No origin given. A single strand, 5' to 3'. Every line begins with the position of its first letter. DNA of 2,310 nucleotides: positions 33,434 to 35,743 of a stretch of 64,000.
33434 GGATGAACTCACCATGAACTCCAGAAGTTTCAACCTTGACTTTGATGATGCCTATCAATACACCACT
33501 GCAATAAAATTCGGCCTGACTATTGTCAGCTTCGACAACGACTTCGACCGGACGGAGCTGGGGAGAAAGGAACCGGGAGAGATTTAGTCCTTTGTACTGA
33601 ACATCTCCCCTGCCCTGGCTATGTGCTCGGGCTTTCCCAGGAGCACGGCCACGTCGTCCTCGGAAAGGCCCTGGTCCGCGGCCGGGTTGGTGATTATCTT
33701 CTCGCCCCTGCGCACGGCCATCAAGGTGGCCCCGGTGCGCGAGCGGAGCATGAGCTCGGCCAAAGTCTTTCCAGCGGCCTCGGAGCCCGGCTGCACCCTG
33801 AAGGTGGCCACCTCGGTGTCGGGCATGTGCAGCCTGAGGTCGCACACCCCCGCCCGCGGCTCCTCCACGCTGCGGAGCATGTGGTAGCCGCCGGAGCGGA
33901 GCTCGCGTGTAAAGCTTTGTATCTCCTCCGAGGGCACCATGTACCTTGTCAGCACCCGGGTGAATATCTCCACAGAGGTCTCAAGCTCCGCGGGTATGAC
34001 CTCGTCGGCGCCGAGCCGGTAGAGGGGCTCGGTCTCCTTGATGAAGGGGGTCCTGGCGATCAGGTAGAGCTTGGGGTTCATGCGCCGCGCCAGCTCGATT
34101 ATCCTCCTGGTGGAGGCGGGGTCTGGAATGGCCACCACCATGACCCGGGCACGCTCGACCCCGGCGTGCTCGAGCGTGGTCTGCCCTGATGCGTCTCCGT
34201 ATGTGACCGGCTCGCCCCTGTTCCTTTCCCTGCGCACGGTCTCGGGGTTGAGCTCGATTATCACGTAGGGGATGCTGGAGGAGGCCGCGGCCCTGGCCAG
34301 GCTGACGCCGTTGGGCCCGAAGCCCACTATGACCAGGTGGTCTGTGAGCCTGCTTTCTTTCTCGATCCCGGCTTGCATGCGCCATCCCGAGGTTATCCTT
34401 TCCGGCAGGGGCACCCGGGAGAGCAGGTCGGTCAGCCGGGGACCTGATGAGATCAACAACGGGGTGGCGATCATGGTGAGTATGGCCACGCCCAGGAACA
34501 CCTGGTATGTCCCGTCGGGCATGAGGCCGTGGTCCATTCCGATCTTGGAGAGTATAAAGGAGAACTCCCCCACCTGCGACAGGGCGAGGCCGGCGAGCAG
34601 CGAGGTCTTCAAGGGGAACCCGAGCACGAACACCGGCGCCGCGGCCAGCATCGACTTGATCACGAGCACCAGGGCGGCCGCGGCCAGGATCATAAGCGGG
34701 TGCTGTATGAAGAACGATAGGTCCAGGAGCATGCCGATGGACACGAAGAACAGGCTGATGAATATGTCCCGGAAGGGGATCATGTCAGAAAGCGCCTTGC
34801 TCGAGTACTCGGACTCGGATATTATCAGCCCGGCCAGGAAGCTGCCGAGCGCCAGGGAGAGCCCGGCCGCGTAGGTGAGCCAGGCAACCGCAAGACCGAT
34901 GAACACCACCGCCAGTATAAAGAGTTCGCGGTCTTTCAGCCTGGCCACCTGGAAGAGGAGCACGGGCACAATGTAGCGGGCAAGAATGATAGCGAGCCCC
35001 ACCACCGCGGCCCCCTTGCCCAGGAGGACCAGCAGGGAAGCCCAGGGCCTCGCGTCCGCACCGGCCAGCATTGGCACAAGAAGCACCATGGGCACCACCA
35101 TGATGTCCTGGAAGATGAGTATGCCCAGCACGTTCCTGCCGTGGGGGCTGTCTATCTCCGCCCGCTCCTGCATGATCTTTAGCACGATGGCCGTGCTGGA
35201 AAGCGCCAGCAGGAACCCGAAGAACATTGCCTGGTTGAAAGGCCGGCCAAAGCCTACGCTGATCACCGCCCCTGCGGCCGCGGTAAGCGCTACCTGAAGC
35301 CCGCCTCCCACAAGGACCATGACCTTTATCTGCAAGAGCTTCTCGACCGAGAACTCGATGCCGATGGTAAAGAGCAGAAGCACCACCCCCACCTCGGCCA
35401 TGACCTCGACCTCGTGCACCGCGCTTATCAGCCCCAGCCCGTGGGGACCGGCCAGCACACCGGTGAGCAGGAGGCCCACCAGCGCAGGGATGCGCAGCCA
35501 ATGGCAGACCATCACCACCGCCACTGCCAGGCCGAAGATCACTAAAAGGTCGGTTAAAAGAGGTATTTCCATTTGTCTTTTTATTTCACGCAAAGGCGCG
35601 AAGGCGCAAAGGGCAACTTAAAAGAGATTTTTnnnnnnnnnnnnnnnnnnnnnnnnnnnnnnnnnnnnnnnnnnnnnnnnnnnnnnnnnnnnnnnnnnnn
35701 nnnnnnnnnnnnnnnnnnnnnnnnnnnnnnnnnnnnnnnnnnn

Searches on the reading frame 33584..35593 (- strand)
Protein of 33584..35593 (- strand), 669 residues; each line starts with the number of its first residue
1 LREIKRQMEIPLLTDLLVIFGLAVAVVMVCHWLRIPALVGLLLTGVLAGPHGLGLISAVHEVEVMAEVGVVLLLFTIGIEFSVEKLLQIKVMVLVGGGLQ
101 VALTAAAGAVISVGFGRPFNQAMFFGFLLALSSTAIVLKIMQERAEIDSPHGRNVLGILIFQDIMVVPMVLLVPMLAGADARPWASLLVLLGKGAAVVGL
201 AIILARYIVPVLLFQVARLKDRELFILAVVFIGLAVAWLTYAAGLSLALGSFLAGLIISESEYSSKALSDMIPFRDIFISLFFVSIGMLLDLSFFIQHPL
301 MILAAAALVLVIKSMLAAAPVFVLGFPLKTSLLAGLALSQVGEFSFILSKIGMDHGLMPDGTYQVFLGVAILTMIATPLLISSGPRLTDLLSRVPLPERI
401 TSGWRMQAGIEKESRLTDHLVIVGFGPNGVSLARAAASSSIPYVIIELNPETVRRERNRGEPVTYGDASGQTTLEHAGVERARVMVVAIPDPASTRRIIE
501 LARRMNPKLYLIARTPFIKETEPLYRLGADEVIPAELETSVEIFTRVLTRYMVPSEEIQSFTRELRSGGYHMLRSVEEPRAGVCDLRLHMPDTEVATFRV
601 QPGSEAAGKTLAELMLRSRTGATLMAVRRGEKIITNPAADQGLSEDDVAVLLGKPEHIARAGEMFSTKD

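Call 6: search_protein_families(library=pfam, proteins=[window:33584-35593:-], max_evalue=0.1)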
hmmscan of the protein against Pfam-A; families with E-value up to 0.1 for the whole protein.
window:33584-35593:- (669 aa): 3 families
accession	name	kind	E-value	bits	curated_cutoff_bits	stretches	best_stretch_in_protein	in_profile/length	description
PF00999.27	Na_H_Exchanger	-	1.3e-59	202.4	26.2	1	23-380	5-373/375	Sodium/hydrogen exchanger, transmembrane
PF02254.24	TrkA_N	-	5.1e-24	85.3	23.8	1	421-533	2-114/116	TrkA-N domain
PF02080.26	TrkA_C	-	5.4e-14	52.3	27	1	596-665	2-70/71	TrkA-C domain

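Call 7: search_protein_families(library=ncbifam, proteins=[window:33584-35593:-], max_evalue=0.1)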
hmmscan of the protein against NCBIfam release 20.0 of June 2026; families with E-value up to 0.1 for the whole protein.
window:33584-35593:- (669 aa): 15 families
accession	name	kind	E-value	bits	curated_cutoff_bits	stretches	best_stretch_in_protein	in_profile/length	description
NF002924.0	PRK03562.1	equivalog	1.2e-94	317.9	752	1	12-573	6-558/623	glutathione-regulated potassium-efflux system protein KefC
NF007950.1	PRK10669.1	equivalog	2.1e-86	290.9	700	1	10-540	5-540/547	YbaL family putative K(+) efflux transporter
NF002973.0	PRK03659.1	equivalog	7.7e-82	275.7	804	1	13-544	7-527/602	glutathione-regulated potassium-efflux system protein KefB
TIGR00932.1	2a37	subfamily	1.8e-64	217.9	238.3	1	22-291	3-275/275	monovalent cation:proton antiporter-2 (CPA2) family protein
NF045626.1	FeTrans_MagA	equivalog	2.4e-52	178.2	700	1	14-386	9-379/386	iron transporter MagA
NF007039.0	PRK09496.3-2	equivalog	3.7e-10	39.2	293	2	420-548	3-136/446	Trk system potassium transporter TrkA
NF007034.0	PRK09496.2-1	subfamily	1.4e-06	27.5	344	2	594-665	150-218/445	Trk system potassium transporter TrkA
NF007042.0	PRK09496.3-5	equivalog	4.7e-05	22.3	467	1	420-515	3-99/466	Trk system potassium transporter TrkA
NF007038.0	PRK09496.2-6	equivalog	0.00015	20.6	374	1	420-547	3-135/445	Trk system potassium transporter TrkA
NF007031.0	PRK09496.1-2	equivalog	0.00081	18.5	289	0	594-666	383-452/458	Trk system potassium transporter TrkA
NF004831.0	PRK06183.1-5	equivalog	0.0033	15.9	546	1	417-457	8-48/568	bifunctional 3-(3-hydroxy-phenyl)propionate/3-hydroxycinnamic acid hydroxylase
NF007043.0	PRK09496.3-6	equivalog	0.0068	15.2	384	0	419-488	2-70/445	Trk system potassium transporter TrkA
NF007036.0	PRK09496.2-3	subfamily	0.0092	14.8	407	1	595-667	156-225/448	Trk system potassium transporter TrkA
NF007032.0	PRK09496.1-4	equivalog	0.024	13.6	309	0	420-489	3-72/457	Trk system potassium transporter TrkA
NF006593.0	PRK09126.1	equivalog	0.094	11.6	420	0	420-453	7-40/393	5-demethoxyubiquinol-8 5-hydroxylase UbiM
